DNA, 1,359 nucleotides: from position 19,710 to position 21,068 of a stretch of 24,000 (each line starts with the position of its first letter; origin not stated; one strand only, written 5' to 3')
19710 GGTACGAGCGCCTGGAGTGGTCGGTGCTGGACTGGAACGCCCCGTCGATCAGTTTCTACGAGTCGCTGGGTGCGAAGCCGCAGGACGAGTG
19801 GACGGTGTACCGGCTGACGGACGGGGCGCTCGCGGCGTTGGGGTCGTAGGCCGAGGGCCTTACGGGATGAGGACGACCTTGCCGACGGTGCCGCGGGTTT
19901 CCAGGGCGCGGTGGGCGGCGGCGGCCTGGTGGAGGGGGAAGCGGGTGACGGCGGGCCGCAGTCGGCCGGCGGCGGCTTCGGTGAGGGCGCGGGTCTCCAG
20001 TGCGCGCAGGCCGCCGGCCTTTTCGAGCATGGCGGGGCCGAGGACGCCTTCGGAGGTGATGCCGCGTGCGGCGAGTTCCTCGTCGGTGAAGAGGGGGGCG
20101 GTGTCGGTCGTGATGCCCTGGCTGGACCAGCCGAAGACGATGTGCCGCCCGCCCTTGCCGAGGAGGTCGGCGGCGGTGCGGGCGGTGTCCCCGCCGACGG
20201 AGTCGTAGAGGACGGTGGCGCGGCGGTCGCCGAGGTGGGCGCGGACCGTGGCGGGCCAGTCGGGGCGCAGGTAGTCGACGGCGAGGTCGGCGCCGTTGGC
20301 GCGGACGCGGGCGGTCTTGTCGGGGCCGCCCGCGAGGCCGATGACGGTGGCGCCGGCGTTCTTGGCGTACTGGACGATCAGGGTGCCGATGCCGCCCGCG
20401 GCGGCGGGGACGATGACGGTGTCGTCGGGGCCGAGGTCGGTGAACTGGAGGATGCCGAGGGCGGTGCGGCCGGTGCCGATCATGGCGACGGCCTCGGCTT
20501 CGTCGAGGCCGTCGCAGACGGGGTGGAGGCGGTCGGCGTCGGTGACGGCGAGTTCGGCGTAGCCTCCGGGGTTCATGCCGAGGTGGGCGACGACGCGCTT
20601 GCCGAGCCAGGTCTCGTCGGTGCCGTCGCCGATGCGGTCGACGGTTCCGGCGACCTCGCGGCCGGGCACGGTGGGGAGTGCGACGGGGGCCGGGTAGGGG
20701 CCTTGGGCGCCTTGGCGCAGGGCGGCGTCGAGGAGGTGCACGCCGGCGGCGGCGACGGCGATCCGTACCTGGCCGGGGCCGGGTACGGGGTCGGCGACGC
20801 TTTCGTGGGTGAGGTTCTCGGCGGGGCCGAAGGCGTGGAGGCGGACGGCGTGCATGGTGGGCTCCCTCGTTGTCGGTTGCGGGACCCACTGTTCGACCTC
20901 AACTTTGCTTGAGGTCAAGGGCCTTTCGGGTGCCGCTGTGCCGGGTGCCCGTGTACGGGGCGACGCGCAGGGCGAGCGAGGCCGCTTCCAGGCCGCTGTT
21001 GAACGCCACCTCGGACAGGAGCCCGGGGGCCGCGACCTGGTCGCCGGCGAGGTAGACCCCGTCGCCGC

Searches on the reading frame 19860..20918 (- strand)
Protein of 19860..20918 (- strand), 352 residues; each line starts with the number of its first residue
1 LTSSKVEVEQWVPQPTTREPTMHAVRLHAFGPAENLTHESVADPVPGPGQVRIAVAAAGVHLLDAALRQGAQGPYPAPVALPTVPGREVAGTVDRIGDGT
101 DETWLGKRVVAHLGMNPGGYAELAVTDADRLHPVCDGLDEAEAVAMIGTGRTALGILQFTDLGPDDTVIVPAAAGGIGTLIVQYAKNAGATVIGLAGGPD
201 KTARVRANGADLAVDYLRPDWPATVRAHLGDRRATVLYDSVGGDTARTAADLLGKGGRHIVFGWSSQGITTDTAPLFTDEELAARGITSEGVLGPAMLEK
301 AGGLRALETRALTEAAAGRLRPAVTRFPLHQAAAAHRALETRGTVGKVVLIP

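Call 78: search_protein_families(library=pfam, proteins=[window:19860-20918:-], max_evalue=0.001)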
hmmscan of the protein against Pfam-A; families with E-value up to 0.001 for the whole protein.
window:19860-20918:- (352 aa): 3 families
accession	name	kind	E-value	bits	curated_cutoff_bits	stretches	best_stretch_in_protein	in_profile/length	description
PF00107.32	ADH_zinc_N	-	3e-20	72.9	31.8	1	176-288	1-113/129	Zinc-binding dehydrogenase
PF13602.12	ADH_zinc_N_2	-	4.9e-15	57.1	27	1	209-350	2-134/134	Zinc-binding dehydrogenase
PF08240.17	ADH_N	-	2.2e-13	50.8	23.5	1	47-135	1-103/104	Alcohol dehydrogenase GroES-like domain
